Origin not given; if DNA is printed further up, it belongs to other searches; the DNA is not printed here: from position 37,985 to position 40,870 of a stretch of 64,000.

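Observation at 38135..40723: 862-aa fusion of a PHP phosphoesterase to a Rad50/SbcC-like coiled-coil ABC ATPase: a single-chain nuclease-ATPase and candidate defence system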

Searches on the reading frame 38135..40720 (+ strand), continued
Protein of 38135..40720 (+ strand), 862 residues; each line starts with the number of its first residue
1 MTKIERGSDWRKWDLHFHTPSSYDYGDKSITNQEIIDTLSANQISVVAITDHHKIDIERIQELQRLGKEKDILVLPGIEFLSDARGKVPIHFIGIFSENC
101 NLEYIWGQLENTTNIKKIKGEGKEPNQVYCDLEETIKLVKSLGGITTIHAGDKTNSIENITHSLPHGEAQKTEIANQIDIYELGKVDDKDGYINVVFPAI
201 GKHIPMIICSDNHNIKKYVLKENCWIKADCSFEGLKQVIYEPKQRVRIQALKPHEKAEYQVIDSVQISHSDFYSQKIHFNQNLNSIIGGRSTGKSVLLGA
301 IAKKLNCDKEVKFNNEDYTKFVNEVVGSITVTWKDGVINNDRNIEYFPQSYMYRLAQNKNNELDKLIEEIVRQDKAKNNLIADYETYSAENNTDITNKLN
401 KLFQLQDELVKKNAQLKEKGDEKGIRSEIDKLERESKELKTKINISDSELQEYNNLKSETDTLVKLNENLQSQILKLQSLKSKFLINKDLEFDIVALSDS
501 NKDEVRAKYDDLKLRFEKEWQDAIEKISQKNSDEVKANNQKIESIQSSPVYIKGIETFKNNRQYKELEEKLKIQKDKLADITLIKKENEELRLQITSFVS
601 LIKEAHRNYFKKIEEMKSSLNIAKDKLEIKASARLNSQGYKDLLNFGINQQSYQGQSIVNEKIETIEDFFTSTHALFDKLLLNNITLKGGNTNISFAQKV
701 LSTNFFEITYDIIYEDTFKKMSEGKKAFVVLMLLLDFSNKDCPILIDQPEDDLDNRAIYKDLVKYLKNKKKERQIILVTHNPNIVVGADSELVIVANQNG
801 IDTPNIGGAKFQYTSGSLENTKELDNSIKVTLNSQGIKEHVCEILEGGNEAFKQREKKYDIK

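Call 30: search_protein_families(library=pfam, proteins=[L073:8774-9970:+, L073:6333-7916:+, L073:12730-15945:+, L014:14421-16601:-, L039:8563-9933:+, L047:12617-14074:+, L027:6242-9973:+, L006:5597-9178:+, L010:3202-6462:+, L061:8135-9805:+], max_evalue=0.0001)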
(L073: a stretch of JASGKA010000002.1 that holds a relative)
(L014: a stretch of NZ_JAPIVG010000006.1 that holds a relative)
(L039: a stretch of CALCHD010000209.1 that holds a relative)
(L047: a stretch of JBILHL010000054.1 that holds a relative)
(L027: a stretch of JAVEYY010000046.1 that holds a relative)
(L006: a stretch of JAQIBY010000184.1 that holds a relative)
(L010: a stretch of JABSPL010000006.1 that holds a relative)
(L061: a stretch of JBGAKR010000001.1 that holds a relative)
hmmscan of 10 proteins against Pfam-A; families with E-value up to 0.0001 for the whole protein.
L073:8774-9970:+ (399 aa): 1 family
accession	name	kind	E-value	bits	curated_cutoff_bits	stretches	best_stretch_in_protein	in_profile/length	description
PF01420.25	Methylase_S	-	6.9e-37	127.7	22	1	2-178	2-167/168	Type I restriction modification DNA specificity domain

L073:6333-7916:+ (528 aa): 2 families
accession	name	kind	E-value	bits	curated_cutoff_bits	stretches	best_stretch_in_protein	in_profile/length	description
PF02384.22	N6_Mtase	-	9.5e-105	350.8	20.4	1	156-487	2-310/311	N-6 DNA Methylase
PF12161.14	HsdM_N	-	2.8e-27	96.4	24.5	1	13-142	1-133/135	HsdM N-terminal domain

L073:12730-15945:+ (1072 aa): 5 families
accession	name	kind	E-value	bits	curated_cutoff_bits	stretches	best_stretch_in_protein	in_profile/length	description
PF11867.13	T1RH-like_C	-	6.7e-121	404.1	26.8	1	721-1066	2-327/329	Type I restriction enzyme HindI endonuclease subunit-like, C-terminal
PF18766.7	SWI2_SNF2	-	2.6e-78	263.1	26.7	1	280-529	1-215/221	SWI2/SNF2 ATPase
PF04313.20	HSDR_N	-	4.7e-50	170.6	25.1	1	5-210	2-196/198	Type I restriction enzyme R protein N terminus (HSDR_N)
PF22679.2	T1R_D3-like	-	1.3e-23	84.6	27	1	619-703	70-156/158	Type I restriction enzyme subunit R domain 3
PF04851.21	ResIII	-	2e-18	67.3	22.5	1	281-468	8-163/164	Type III restriction enzyme, res subunit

L014:14421-16601:- (726 aa): 5 families
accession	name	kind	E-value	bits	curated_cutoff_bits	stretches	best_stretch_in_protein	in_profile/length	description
PF03412.21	Peptidase_C39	-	4.1e-34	117.7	22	1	2-119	2-121/133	Peptidase C39 family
PF00664.28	ABC_membrane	-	1.3e-31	110.8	28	1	171-438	4-274/274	ABC transporter transmembrane region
PF00005.33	ABC_tran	-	4.2e-30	105.6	25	1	502-651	1-137/137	ABC transporter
PF02463.25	SMC_N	-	1.9e-06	27.9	40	0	632-692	150-210/220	RecF/RecN/SMC N terminal domain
PF09818.15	ABC_ATPase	-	5.7e-05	22.7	23.2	0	595-666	131-201/283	P-loop domain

L039:8563-9933:+ (457 aa): 4 families
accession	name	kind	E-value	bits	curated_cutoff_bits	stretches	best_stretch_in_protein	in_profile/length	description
PF13749.12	HATPase_c_4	-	5.8e-24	84.3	26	1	283-374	1-88/89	Putative ATP-dependent DNA helicase recG C-terminal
PF04326.19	SLFN_AlbA_2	-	2e-20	73.9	25.3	1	11-125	3-117/118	Schlafen, AlbA_2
PF08279.18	HTH_11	-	1.2e-09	38.4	25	1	399-441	1-44/55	HTH domain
PF08220.18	HTH_DeoR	-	1.3e-05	25.2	21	1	399-444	1-46/57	DeoR-like helix-turn-helix domain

L047:12617-14074:+ (486 aa): 4 families
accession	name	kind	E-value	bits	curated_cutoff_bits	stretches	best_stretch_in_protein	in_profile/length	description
PF13749.12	HATPase_c_4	-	7.5e-13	48.7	26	1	333-418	1-89/89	Putative ATP-dependent DNA helicase recG C-terminal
PF00383.29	dCMP_cyt_deam_1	-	9.9e-10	38.7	25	1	13-117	3-101/102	Cytidine and deoxycytidylate deaminase zinc-binding region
PF18785.7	Inv-AAD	-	2.5e-08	34.3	26.5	1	84-152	55-125/129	Invertebrate-AID/APOBEC-deaminase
PF14437.12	MafB19-deam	-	3.1e-07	30.8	27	1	24-162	9-141/142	MafB19-like deaminase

L027:6242-9973:+ (1244 aa): 6 families
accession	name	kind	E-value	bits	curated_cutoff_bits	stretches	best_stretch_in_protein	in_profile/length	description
PF23653.1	DUF7149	-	1.4e-103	346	27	1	6-243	1-239/239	Domain of unknown function (DUF7149)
PF25120.1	DUF7814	-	3.3e-100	334.9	27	1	244-471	1-228/228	Domain of unknown function (DUF7814)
PF07669.17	Eco57I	-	3.7e-25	89.4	25.3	1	631-920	1-171/171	Eco57I restriction-modification methylase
PF20473.4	MmeI_Mtase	-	7.9e-10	38.8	27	1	539-739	15-171/259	MmeI, DNA-methyltransferase domain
PF12950.13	TaqI_C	-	1.1e-09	39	26.5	1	1096-1185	29-118/118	TaqI-like C-terminal specificity domain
PF02384.22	N6_Mtase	-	7e-09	35.9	20.4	1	826-950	123-248/311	N-6 DNA Methylase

L006:5597-9178:+ (1194 aa): 10 families
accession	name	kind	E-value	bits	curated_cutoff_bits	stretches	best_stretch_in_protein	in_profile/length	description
PF08448.16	PAS_4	-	6.1e-59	197.5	23.1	5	581-683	3-110/110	PAS fold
PF13426.13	PAS_9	-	1.2e-53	180.1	27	4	699-802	1-103/103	PAS domain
PF00989.32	PAS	-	4.3e-43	146.4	22.6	3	691-800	3-113/113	PAS fold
PF02518.31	HATPase_c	-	1.8e-24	86.7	26.4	1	938-1046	2-109/111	Histidine kinase-, DNA gyrase B-, and HSP90-like ATPase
PF13188.13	PAS_8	-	9.2e-23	79.8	21.8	1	690-745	2-55/65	PAS domain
PF00072.30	Response_reg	-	1.8e-22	80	30.2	1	1078-1186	1-108/111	Response regulator receiver domain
PF00512.31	HisKA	-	8.9e-22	77.4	26.9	1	824-889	2-66/66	His Kinase A (phospho-acceptor) domain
PF08447.18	PAS_3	-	3.1e-17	63.1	25.6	1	712-795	2-87/89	PAS fold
PF24820.1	Diguanyl_cycl_sensor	-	2.4e-07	31.1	28.1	0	188-229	5-46/109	Diguanylate cyclase-like sensor domain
PF13596.12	PAS_10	-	4e-07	31.1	22.1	0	458-559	12-106/106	PAS domain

L010:3202-6462:+ (1087 aa): 5 families
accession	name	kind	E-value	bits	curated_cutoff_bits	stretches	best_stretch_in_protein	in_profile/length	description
PF07669.17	Eco57I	-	5.8e-49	166.9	25.3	1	507-673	1-171/171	Eco57I restriction-modification methylase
PF02384.22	N6_Mtase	-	2.5e-19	70.2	20.4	1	457-720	49-264/311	N-6 DNA Methylase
PF20473.4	MmeI_Mtase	-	3.2e-14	53.2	27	1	443-631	8-190/259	MmeI, DNA-methyltransferase domain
PF12950.13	TaqI_C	-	1.6e-10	41.7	26.5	1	792-956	2-118/118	TaqI-like C-terminal specificity domain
PF20465.4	MmeI_hel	-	1.8e-05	25.9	27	0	247-321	4-75/75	MmeI, helicase spacer domain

L061:8135-9805:+ (557 aa): 3 families
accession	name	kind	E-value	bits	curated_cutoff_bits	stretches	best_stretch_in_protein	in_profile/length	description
PF22837.1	M_Eco57I_C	-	4.8e-43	148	27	1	271-545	4-276/283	Type II methyltransferase M.Eco57I, C-terminal domain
PF02384.22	N6_Mtase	-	1.9e-16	60.7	20.4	1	15-273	20-275/311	N-6 DNA Methylase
PF07669.17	Eco57I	-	2.4e-14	54.2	25.3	1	75-217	41-171/171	Eco57I restriction-modification methylase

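Call 31: search_protein_representatives(protein=window:38135-40720:+)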
Query: 862 residues. Proteins with E-value up to 0.001 (for the whole library): 7169; up to 1e-10: 4483; up to 1e-30: 1215. The best 150 are listed.
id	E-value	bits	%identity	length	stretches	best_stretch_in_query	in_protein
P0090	2.1e-286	969.0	56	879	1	4-860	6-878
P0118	1.2e-258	877.2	52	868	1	2-862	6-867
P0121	5.1e-248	842.0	79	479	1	3-476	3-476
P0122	4.9e-226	769.4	54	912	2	211-862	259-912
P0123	4.8e-205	699.9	43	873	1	2-860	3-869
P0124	4.1e-204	696.8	44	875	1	2-862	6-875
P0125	3.4e-194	664.0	51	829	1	194-860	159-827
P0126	1.6e-187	642.0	42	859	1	5-862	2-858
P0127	2.7e-186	637.9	47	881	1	5-861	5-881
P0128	1.2e-185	635.7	45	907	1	2-862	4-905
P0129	5.4e-185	633.6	40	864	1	6-860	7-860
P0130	8.9e-182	623.0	43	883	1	2-861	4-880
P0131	1.6e-179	615.5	45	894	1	6-862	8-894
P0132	5.8e-178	610.4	43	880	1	3-861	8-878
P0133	2.5e-177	608.3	39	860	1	7-859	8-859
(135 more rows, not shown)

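Call 32: predict_structure(protein=window:38135-40720:+)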
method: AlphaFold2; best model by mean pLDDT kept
length: 862 residues; sequences in the alignment: 1
mean_pLDDT: 34.6   pTM: 0.21
mean pLDDT of the five models: 34.6, 32.7, 30.4, 28.9, 28.5
residues with pLDDT >= 90: 0; 70-90: 0; 50-70: 44; < 50: 818
segments of 3 or more residues with pLDDT < 50: 1-396, 447-568, 570-862
pLDDT, mean of each block of 10 residues (from residue 1): 35 33 32 36 30 33 38 31 30 30 33 32 32 35 30 29 27 28 29 26 33 36 37 38 33 29 25 27 28 30 29 32 31 24 25 29 38 39 38 48 55 62 60 55 48 44 43 41 32 32 41 41 40 42 35 36 42 36 38 38 37 34 28 31 32 28 33 35 29 31 30 32 30 28 33 38 39 33 29 29 29 26 30 34 37 38 33
secondary structure, 60 per line:
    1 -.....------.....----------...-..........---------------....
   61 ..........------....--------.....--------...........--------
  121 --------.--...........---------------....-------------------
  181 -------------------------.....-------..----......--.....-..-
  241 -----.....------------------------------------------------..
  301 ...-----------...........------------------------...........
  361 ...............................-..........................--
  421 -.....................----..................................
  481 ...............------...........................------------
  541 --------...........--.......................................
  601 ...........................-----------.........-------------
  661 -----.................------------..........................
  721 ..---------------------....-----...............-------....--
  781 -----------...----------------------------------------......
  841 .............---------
elements in order (helices of 4 or more, strands of 3 or more residues): E2-6 E13-17 E28-30 H32-41 H57-70 E77-80 E89-93 H102-112 H132-142 H158-161 E206-210 E224-229 H232-236 E246-250 H299-303 H315-325 H350-391 H393-418 H422-442 H447-495 H502-528 H549-559 H562-627 H639-647 H666-682 H695-722 E744-747 H753-767 E775-778 E792-794 H835-853

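Call 40: search_protein_families(library=pfam, alignment_id=A3, max_evalue=0.00001)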
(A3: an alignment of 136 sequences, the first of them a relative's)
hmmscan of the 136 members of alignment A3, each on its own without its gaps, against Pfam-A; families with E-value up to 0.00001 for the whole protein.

A. member 1, L004:8172-9431:+ (420 aa): 1 family
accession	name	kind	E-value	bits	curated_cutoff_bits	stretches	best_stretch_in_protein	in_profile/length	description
PF03235.19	GmrSD_N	-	1.4e-31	110.6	33.2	1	10-255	2-197/199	GmrSD restriction endonuclease, N-terminal domain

B. families by the number of members that match (of 136 scanned): 126 families (the first 25 are shown)
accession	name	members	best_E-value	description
PF01420.25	Methylase_S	7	6.9e-37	Type I restriction modification DNA specificity domain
PF02384.22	N6_Mtase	5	6.6e-78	N-6 DNA Methylase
PF13749.12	HATPase_c_4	4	7e-24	Putative ATP-dependent DNA helicase recG C-terminal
PF04313.20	HSDR_N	3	4.8e-51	Type I restriction enzyme R protein N terminus (HSDR_N)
PF18766.7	SWI2_SNF2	3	2.5e-46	SWI2/SNF2 ATPase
PF04851.21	ResIII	3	9.5e-42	Type III restriction enzyme, res subunit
PF13310.11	Virulence_RhuM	2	1.5e-113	Virulence protein RhuM family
PF23653.1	DUF7149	2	9.2e-105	Domain of unknown function (DUF7149)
PF25120.1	DUF7814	2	2.5e-99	Domain of unknown function (DUF7814)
PF03235.19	GmrSD_N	2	1.3e-31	GmrSD restriction endonuclease, N-terminal domain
PF22837.1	M_Eco57I_C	2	3e-24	Type II methyltransferase M.Eco57I, C-terminal domain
PF02661.23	Fic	2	1.1e-20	Fic/DOC family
PF12833.13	HTH_18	2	3.1e-16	Helix-turn-helix domain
PF00589.27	Phage_integrase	2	1.4e-14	Phage integrase family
PF07669.17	Eco57I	2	1.5e-14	Eco57I restriction-modification methylase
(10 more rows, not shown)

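Call 41: search_protein_families(library=pfam, alignment_id=A4, max_evalue=0.00001)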
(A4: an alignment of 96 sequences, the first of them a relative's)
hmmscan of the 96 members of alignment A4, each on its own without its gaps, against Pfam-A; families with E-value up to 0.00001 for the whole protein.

A. member 1, L004:349-1518:+ (390 aa): 0 families

B. families by the number of members that match (of 96 scanned): 111 families (the first 25 are shown)
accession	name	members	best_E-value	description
PF03781.23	FGE-sulfatase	2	1.7e-77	Sulfatase-modifying factor enzyme 1-like domain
PF07751.16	Abi_2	2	6.1e-57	Abi-like protein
PF04471.18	Mrr_cat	2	1.1e-31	Restriction endonuclease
PF00589.27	Phage_integrase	2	1.2e-29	Phage integrase family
PF00664.28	ABC_membrane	2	4.1e-27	ABC transporter transmembrane region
PF00072.30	Response_reg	2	5.6e-23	Response regulator receiver domain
PF00512.31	HisKA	2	2.4e-16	His Kinase A (phospho-acceptor) domain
PF13432.12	TPR_16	2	3.9e-14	Tetratricopeptide repeat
PF14559.12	TPR_19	2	3.7e-11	Tetratricopeptide repeat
PF13181.12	TPR_8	2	1.1e-10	Tetratricopeptide repeat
PF13414.12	TPR_11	2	3.1e-10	TPR repeat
PF13424.12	TPR_12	2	9e-10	Tetratricopeptide repeat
PF03050.20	DDE_Tnp_IS66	1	7.6e-93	Transposase IS66 family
PF02384.22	N6_Mtase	1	1.5e-90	N-6 DNA Methylase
PF13595.11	DUF4138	1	4.7e-87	Domain of unknown function (DUF4138)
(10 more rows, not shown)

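Call 42: predict_structure(alignment_id=A2)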
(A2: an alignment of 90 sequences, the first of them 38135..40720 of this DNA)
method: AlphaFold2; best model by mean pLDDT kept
length: 862 residues; sequences in the alignment: 90
mean_pLDDT: 89.8   pTM: 0.74
mean pLDDT of the five models: 89.8, 89.2, 89.0, 88.3, 87.2
residues with pLDDT >= 90: 549; 70-90: 277; 50-70: 30; < 50: 6
segments of 3 or more residues with pLDDT < 50: 859-862
pLDDT, mean of each block of 10 residues (from residue 1): 80 96 94 97 96 97 96 97 83 96 96 92 90 94 96 88 80 89 92 88 92 91 92 91 92 95 97 96 94 94 92 89 95 96 94 89 92 94 95 96 94 89 88 79 70 83 86 85 72 79 88 88 90 90 86 74 79 87 90 94 97 95 91 94 94 91 93 96 92 95 95 91 90 89 95 82 91 96 89 95 93 92 89 91 63 58 45
secondary structure, 60 per line:
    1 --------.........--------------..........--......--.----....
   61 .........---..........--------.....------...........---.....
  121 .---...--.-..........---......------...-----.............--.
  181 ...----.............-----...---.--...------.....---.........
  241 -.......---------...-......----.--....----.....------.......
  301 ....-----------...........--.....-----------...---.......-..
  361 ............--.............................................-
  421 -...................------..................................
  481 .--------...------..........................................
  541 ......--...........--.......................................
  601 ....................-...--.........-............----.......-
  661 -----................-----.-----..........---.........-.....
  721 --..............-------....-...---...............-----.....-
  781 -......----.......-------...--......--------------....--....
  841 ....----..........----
elements in order (helices of 4 or more, strands of 3 or more residues): E9-17 H32-41 E44-49 H57-69 E73-82 E91-95 H102-112 H116-121 H132-141 E145-150 H165-177 E180-183 H188-200 E206-208 E224-228 H232-240 H242-245 E246-248 E262-267 E275-278 E283-287 H294-304 H316-326 E329-333 E345-347 H351-357 H359-372 H375-419 H422-440 H447-481 H499-546 H549-559 H562-620 E622-624 E627-635 H637-647 H653-659 H666-681 H693-702 E706-714 H723-736 E744-747 H755-769 E775-779 H782-787 E792-798 E811-816 H831-834 H837-844 H849-858
